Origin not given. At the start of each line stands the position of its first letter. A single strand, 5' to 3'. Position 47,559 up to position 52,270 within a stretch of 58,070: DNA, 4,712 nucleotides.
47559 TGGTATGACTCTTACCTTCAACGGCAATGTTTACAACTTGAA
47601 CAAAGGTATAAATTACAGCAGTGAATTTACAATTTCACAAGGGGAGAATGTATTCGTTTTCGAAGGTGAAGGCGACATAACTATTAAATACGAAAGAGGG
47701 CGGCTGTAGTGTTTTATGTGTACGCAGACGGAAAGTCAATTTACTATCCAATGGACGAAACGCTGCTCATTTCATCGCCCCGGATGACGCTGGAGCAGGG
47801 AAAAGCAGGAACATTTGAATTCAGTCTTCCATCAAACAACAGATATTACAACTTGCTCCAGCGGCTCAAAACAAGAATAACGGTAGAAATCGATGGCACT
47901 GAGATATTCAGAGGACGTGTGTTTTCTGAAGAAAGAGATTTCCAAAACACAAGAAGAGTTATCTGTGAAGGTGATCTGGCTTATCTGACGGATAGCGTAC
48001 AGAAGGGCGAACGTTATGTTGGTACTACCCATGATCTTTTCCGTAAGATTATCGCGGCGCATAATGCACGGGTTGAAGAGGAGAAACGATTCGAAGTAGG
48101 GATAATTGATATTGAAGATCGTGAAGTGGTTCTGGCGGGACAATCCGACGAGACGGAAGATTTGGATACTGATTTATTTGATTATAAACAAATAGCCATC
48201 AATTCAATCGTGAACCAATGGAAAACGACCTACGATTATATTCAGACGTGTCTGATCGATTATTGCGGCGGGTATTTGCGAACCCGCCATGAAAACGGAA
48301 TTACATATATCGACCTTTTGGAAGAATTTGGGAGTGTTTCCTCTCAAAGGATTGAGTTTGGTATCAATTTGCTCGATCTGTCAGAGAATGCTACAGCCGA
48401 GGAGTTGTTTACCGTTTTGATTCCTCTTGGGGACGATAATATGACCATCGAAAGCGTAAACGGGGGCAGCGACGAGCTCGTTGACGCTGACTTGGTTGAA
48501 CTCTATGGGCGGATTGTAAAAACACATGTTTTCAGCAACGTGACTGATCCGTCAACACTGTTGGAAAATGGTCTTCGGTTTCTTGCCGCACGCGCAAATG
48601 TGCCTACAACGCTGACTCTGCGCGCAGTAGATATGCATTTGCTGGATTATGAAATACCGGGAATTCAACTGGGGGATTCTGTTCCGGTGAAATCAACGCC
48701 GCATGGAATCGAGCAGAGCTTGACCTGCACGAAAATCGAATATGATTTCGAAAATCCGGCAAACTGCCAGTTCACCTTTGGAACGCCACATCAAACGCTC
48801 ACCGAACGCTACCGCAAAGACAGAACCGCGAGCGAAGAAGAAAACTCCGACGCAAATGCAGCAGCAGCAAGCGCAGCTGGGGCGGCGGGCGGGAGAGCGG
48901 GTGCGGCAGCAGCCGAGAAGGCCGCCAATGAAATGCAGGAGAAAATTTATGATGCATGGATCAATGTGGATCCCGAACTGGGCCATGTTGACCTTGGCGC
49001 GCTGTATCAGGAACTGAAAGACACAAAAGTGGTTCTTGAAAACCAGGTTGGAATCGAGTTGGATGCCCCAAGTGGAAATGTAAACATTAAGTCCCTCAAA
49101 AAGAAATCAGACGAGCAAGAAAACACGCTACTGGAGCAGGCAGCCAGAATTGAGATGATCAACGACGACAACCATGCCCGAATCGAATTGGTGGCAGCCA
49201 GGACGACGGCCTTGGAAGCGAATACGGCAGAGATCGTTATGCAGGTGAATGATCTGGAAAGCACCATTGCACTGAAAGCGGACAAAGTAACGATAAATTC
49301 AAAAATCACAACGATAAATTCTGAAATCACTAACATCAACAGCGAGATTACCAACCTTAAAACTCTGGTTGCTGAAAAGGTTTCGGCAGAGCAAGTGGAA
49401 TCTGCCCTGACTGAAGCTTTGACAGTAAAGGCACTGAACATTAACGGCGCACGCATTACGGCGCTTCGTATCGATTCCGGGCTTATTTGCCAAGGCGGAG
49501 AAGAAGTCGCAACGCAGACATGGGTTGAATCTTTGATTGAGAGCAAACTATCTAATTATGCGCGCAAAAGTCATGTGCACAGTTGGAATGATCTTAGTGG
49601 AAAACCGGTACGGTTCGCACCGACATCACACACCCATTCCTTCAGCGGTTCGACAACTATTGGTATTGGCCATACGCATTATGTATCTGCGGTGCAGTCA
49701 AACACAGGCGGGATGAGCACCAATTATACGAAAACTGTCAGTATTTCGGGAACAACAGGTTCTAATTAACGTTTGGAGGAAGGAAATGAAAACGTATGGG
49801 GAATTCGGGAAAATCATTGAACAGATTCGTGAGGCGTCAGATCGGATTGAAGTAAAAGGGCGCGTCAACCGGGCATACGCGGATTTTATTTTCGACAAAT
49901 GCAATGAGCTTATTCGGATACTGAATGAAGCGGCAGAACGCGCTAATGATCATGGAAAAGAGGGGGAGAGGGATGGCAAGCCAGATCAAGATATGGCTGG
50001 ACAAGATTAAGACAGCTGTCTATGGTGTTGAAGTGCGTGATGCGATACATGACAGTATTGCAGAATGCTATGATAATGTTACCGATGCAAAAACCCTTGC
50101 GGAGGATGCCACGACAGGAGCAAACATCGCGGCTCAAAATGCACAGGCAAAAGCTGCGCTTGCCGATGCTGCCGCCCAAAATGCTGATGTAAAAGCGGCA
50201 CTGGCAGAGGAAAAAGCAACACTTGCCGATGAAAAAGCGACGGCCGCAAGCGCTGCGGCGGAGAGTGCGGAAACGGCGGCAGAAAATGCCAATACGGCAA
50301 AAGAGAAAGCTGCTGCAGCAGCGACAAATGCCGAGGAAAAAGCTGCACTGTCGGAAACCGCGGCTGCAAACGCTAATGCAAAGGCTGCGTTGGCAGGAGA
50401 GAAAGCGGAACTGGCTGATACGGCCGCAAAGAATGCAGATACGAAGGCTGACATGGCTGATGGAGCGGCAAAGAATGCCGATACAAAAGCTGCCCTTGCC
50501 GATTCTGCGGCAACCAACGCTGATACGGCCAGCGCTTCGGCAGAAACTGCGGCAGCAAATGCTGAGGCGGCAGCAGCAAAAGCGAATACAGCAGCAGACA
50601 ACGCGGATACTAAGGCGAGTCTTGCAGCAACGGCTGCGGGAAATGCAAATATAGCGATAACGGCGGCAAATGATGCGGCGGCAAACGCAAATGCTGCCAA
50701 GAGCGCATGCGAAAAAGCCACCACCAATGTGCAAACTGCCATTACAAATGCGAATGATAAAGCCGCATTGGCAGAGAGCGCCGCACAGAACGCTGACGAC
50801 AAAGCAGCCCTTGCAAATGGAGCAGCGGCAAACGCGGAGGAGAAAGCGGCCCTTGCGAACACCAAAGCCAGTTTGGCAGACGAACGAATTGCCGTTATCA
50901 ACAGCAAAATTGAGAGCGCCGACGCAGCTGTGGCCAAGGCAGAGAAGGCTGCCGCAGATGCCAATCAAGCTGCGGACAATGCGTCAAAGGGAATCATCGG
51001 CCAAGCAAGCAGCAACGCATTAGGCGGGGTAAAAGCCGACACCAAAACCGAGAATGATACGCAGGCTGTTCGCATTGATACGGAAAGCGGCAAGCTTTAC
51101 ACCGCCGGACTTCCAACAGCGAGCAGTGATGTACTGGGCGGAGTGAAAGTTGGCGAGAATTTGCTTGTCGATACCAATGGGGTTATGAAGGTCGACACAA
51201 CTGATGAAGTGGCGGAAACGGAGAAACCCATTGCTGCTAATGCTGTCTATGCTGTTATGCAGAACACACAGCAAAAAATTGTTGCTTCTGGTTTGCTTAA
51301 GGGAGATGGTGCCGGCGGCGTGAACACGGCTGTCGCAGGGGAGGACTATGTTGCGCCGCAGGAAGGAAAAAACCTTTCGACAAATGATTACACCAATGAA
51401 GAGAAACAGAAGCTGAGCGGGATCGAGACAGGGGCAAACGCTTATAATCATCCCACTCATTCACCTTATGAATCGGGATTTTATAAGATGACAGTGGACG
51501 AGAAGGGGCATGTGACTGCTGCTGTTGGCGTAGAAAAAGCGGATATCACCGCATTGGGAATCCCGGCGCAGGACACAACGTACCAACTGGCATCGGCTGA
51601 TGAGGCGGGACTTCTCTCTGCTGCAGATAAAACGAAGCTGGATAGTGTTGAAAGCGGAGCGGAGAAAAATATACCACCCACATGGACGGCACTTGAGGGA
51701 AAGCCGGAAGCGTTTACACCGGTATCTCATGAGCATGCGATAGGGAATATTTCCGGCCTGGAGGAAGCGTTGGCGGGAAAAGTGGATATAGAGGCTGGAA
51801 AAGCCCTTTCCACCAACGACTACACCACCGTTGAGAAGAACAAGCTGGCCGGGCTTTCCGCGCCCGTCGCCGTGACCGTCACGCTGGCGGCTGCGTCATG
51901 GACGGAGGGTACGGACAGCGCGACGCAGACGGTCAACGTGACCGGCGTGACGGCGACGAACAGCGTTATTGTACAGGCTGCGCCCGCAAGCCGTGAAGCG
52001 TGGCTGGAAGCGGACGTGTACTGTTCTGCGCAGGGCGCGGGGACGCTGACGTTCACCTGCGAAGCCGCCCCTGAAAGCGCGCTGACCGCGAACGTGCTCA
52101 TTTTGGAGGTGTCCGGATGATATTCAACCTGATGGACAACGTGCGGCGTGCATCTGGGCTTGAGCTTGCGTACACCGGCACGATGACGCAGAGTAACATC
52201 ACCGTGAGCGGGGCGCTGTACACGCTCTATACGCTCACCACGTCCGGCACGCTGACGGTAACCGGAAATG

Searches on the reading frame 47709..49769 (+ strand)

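Call 79: search_protein_families(library=phrogs, proteins=[window:47709-49769:+], max_evalue=0.001)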
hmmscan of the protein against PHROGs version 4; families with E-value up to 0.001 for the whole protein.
window:47709-49769:+ (686 aa): 12 families
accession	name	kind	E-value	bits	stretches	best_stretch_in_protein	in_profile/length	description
phrog_3558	-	tail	2.1e-97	328.7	1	1-562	10-467/1047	tail protein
phrog_9886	-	unknown function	3.2e-66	224.8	1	1-378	1-372/940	-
phrog_12312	-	head and packaging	8.4e-12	45.2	1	200-594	170-519/784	virion structural protein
phrog_1067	-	head and packaging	3.4e-11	43.3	1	179-598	160-499/991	minor head protein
phrog_3475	-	tail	3.8e-10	39.6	1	165-371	525-727/841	minor tail protein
phrog_4798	-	tail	4.9e-08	32.7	1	188-292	206-318/796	tail protein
phrog_4311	-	head and packaging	8.6e-07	28.8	1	152-359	146-339/651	minor head protein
phrog_5231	-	unknown function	1e-06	28.5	1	523-651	250-372/618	-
phrog_400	-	tail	1.2e-05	25.4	0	30-117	47-136/654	tail protein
phrog_1219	-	tail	6.6e-05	23.7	1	464-587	60-177/233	tail needle protein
phrog_9574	-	tail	8.4e-05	22.1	1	612-677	487-552/773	tail protein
phrog_3838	-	unknown function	0.00023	21.3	1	497-549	194-246/416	-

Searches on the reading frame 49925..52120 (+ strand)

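Call 79: search_protein_families(library=phrogs, proteins=[window:49925-52120:+], max_evalue=0.001)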
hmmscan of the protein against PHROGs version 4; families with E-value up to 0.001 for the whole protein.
window:49925-52120:+ (731 aa): 4 families
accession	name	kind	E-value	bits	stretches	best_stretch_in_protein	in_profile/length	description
phrog_38190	-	unknown function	1.4e-17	65.2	1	327-579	82-321/351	-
phrog_18608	-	unknown function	1.5e-11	45.2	2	422-511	158-243/416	-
phrog_19280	-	unknown function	1.1e-10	41.8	2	195-286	133-224/623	-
phrog_10588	-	tail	0.00043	19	1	605-668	438-495/1459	tail protein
